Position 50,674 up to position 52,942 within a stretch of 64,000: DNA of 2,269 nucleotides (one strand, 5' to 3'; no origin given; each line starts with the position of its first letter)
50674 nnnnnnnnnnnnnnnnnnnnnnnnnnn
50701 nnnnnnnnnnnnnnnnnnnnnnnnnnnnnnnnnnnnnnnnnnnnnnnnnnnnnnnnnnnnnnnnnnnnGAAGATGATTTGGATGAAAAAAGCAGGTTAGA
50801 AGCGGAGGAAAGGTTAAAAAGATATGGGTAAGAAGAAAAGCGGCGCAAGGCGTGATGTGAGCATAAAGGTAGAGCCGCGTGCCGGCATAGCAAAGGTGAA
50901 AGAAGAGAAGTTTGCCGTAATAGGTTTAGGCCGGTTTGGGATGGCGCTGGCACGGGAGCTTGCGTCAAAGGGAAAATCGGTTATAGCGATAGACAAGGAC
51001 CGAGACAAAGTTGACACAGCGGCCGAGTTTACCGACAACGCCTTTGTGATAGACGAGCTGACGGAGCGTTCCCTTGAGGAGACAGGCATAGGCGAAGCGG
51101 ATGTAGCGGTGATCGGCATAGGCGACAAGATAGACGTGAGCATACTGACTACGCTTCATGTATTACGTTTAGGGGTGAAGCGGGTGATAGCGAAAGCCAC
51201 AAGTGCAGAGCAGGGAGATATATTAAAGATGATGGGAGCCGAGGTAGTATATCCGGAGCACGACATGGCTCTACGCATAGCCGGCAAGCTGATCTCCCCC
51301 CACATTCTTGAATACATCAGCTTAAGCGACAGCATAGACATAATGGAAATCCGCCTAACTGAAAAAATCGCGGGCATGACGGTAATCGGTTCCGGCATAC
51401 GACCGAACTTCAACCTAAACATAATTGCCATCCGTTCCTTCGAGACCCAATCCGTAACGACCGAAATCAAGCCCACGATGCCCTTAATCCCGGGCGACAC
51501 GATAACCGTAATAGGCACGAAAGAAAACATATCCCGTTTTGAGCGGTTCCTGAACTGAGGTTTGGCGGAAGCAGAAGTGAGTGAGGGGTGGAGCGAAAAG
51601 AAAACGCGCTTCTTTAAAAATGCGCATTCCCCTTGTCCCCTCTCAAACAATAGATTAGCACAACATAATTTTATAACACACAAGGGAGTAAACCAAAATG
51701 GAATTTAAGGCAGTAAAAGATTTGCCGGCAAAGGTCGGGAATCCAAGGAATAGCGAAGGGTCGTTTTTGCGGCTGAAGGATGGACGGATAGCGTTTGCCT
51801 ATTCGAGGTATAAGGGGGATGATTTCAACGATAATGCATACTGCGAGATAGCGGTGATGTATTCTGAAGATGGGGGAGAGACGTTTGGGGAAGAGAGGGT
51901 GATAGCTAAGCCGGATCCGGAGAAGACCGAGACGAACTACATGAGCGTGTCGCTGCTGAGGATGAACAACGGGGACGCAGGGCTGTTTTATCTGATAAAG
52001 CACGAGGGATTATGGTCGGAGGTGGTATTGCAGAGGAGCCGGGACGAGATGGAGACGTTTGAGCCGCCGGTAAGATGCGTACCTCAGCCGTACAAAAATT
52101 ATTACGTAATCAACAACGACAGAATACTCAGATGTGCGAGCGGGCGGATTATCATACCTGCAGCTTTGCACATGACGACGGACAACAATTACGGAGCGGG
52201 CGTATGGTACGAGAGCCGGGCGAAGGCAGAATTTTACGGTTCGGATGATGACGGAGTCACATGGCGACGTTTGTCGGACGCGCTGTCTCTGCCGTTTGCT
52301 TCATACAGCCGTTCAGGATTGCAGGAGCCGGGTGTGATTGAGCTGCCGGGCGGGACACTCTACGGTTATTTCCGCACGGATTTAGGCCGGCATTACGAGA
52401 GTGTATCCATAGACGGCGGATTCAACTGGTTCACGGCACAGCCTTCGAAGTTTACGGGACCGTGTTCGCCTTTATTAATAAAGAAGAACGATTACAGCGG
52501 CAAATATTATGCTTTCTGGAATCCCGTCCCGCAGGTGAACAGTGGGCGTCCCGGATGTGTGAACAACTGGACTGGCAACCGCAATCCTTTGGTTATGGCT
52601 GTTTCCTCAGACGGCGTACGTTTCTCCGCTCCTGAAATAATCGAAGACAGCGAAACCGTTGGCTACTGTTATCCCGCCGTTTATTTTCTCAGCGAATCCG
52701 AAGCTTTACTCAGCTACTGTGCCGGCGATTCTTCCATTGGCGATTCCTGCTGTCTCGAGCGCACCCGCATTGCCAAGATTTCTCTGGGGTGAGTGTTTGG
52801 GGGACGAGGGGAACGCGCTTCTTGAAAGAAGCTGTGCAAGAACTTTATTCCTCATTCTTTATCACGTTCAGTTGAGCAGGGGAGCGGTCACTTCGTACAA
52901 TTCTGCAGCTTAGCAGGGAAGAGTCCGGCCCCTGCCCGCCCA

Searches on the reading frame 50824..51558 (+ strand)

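Call 55: search_protein_families(library=pfam, proteins=[window:50824-51558:+], max_evalue=0.00001)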
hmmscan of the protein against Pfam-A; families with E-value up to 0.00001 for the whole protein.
window:50824-51558:+ (244 aa): 2 families
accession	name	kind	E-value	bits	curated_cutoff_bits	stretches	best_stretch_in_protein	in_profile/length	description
PF02254.24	TrkA_N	-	4.1e-24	85.6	23.8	1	30-142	1-113/116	TrkA-N domain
PF02080.26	TrkA_C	-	6.4e-10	39.2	27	1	174-243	2-70/71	TrkA-C domain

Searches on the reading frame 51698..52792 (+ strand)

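Call 55: search_protein_families(library=pfam, proteins=[window:51698-52792:+], max_evalue=0.00001)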
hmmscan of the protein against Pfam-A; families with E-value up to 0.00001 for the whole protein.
window:51698-52792:+ (364 aa): 1 family
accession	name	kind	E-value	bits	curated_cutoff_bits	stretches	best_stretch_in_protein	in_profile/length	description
PF13088.12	BNR_2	-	5.8e-22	78.8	31.4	1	47-329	16-268/277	BNR repeat-like domain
